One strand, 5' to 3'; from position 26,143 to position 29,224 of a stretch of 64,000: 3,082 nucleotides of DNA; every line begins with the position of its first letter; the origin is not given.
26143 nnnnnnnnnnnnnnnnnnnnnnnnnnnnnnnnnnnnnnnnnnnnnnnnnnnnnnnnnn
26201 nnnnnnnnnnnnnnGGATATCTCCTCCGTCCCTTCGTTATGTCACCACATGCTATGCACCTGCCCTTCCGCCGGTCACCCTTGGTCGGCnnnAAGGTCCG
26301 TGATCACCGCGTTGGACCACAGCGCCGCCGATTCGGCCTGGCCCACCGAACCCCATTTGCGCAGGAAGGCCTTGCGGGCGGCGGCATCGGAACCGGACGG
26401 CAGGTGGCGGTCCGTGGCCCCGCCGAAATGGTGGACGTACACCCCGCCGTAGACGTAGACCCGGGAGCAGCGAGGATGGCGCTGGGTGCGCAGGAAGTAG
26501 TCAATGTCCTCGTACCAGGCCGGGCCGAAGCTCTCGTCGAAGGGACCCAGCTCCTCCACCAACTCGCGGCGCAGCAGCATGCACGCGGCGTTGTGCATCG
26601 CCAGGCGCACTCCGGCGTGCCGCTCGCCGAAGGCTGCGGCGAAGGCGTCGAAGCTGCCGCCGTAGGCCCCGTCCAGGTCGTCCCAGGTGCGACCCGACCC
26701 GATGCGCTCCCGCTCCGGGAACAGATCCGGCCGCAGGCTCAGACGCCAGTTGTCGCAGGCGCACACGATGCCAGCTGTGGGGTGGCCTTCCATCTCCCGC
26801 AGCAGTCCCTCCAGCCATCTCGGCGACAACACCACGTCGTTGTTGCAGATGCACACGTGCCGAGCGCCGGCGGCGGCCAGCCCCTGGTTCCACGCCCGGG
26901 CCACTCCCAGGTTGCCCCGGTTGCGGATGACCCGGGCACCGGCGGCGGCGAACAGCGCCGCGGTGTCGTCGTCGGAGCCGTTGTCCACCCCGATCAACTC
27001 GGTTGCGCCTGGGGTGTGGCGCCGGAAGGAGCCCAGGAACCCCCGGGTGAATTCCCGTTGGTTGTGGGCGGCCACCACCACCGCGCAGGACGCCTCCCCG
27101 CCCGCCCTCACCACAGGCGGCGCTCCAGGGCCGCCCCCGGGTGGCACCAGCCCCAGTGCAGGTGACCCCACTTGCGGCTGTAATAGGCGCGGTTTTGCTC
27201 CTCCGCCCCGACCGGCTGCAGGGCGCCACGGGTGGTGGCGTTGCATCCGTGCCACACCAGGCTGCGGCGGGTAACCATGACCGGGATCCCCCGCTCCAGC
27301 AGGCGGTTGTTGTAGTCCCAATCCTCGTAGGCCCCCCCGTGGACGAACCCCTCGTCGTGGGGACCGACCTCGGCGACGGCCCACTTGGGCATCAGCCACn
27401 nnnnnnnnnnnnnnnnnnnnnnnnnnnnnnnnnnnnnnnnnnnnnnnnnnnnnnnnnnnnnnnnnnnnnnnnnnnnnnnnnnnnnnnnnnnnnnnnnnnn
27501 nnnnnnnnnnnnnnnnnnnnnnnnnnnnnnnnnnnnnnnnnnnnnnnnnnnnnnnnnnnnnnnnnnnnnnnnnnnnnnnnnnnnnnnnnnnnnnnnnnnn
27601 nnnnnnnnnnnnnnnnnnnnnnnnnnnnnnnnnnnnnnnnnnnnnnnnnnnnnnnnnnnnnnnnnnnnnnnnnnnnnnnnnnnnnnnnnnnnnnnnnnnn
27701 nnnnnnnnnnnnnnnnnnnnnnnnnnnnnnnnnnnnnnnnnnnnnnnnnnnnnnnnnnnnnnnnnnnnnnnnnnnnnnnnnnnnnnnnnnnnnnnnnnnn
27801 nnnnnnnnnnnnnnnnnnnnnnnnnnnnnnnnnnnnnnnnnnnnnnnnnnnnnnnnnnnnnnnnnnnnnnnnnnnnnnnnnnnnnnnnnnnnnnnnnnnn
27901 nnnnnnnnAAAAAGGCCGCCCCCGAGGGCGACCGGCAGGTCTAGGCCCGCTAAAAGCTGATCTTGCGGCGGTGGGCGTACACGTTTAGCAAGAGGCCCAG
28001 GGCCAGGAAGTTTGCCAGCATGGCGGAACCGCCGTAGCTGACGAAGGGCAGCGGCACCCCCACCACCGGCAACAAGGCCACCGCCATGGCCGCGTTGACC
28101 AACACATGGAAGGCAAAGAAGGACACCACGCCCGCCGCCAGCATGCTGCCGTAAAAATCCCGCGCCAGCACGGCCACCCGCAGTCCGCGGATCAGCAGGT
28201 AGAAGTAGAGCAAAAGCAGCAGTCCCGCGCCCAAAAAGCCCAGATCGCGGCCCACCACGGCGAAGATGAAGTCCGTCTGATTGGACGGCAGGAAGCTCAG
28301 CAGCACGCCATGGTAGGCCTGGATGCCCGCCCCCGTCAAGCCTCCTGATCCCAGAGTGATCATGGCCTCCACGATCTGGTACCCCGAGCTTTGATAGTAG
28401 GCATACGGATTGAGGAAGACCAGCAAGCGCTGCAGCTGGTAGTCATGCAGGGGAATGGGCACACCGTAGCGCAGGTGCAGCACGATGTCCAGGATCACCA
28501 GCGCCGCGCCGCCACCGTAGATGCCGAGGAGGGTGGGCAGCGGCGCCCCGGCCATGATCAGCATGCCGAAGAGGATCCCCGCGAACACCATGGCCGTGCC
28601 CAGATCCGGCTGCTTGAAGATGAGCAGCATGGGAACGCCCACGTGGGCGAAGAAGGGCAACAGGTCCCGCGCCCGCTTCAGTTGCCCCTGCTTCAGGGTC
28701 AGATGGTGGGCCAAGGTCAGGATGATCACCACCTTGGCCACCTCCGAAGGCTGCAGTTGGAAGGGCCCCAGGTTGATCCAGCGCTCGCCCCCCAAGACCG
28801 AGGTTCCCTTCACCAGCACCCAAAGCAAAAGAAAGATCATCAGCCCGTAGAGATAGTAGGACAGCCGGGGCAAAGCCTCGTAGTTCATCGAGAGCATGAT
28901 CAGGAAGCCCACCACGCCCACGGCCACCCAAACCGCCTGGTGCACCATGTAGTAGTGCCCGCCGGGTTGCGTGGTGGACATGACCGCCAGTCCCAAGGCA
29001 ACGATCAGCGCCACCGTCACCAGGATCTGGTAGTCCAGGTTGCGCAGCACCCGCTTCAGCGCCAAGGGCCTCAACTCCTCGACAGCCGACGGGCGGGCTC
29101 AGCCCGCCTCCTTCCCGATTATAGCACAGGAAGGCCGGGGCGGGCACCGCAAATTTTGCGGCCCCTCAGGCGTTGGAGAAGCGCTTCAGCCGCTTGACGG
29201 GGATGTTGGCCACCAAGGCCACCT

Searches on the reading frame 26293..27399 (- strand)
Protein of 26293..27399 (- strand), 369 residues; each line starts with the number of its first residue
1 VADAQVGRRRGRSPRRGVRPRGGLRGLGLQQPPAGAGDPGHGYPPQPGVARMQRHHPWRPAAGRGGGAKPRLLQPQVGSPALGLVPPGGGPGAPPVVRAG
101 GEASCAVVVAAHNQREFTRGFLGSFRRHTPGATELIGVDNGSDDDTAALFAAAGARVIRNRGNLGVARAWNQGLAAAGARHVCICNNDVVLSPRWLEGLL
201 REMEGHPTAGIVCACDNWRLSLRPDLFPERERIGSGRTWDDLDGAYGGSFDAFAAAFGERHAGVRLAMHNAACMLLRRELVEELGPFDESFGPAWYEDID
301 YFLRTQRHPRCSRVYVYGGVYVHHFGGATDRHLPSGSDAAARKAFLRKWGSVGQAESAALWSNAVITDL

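Call 29: search_protein_families(library=pfam, proteins=[window:26293-27399:-], max_evalue=0.001)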
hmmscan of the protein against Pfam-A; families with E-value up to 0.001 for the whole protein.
window:26293-27399:- (369 aa): 4 families
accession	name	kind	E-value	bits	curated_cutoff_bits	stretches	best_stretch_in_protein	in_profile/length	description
PF00535.33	Glycos_transf_2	-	5.8e-21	75.6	23.3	1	107-230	2-130/168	Glycosyl transferase family 2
PF13641.12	Glyco_tranf_2_3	-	1.3e-09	38.9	27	1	105-309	3-198/230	Glycosyltransferase like family 2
PF10111.15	Glyco_tranf_2_2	-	1.1e-05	25.5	27.3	1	130-306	27-200/276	Glycosyltransferase like family 2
PF13506.12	Glyco_transf_21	-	0.00095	19.1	21.7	0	171-287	23-120/174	Glycosyl transferase family 21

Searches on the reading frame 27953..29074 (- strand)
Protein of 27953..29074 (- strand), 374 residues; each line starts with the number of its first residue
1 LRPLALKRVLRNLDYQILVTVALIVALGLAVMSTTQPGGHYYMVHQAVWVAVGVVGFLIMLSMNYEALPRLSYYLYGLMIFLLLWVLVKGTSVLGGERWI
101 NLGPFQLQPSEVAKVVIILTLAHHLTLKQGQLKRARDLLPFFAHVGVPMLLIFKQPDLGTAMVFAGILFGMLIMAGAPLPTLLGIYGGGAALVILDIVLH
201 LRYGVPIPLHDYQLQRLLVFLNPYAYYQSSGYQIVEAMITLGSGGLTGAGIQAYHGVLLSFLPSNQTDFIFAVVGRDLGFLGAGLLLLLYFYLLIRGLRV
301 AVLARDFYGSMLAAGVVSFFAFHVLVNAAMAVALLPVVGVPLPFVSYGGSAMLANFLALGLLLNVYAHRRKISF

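Call 12: search_protein_families(library=pfam, proteins=[window:27953-29074:-], max_evalue=0.001)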
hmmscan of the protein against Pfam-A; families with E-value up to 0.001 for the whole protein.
window:27953-29074:- (374 aa): 1 family
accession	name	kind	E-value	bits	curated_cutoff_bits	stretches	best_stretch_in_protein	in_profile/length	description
PF01098.24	FTSW_RODA_SPOVE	-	8e-87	291.9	26.4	1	18-370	11-355/356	Cell cycle protein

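Call 32: search_protein_families(library=ncbifam, proteins=[window:27953-29074:-], max_evalue=0.00001)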
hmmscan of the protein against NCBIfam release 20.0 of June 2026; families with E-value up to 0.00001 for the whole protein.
window:27953-29074:- (374 aa): 6 families
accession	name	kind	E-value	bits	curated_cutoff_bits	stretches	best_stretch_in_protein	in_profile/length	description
TIGR02210.1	rodA_shape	equivalog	4.5e-100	335.2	336.7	1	14-369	1-356/357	rod shape-determining protein RodA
TIGR02614.1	ftsW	equivalog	1.9e-80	270.7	337.5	1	17-368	10-356/357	putative lipid II flippase FtsW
TIGR02615.1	spoVE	exception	4.8e-71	240.1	448.8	1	14-365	1-352/354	stage V sporulation protein E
NF008060.0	PRK10794.1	equivalog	4.5e-54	183.8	590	1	12-373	15-367/370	peptidoglycan glycosyltransferase MrdB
NF037961.1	RodA_shape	subfamily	4.8e-50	171.1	150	2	228-369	270-411/415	rod shape-determining protein RodA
NF008042.0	PRK10774.1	equivalog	1.1e-46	159.6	493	1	39-366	69-389/405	cell division protein FtsW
